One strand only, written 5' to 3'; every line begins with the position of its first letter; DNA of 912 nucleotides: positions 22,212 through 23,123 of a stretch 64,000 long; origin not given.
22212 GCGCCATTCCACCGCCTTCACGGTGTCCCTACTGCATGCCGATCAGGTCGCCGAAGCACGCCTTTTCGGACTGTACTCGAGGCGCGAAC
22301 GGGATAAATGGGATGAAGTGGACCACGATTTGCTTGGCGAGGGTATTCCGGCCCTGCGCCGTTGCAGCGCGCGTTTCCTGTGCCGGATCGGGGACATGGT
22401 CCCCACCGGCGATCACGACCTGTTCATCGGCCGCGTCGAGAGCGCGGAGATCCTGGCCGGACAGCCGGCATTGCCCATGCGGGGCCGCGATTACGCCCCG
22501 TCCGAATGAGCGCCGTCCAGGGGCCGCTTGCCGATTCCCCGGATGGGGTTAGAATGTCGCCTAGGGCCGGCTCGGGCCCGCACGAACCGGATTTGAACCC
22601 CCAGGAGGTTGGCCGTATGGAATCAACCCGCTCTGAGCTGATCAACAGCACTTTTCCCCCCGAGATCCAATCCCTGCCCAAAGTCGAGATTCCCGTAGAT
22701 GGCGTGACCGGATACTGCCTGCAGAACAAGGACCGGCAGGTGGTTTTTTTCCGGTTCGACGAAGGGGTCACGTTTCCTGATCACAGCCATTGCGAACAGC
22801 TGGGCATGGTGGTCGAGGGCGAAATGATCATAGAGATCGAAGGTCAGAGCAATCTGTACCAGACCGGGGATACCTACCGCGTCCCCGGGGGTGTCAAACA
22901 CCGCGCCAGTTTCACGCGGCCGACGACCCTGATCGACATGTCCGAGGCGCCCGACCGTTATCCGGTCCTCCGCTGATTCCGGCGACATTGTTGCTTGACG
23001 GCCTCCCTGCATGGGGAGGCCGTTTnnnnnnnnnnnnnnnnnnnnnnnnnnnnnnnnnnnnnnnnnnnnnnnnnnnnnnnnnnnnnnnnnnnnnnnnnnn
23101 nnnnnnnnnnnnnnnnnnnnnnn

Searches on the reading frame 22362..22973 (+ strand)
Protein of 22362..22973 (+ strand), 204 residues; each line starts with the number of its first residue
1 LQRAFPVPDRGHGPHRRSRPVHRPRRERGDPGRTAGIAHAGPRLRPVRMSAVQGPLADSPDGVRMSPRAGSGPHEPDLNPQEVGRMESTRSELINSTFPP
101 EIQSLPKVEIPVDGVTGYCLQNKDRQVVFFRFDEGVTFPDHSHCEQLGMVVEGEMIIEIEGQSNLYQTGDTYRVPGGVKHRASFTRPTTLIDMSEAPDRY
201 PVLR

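Call 10: search_protein_families(library=pfam, proteins=[window:22362-22973:+], max_evalue=0.001)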
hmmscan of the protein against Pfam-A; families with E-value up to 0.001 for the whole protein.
window:22362-22973:+ (204 aa): 2 families
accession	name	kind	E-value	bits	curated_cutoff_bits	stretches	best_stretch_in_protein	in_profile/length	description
PF07883.17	Cupin_2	-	9.6e-09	35.3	27.2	1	129-186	2-60/70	Cupin domain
PF12973.13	Cupin_7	-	0.0004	20.6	27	1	114-191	19-97/105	ChrR Cupin-like domain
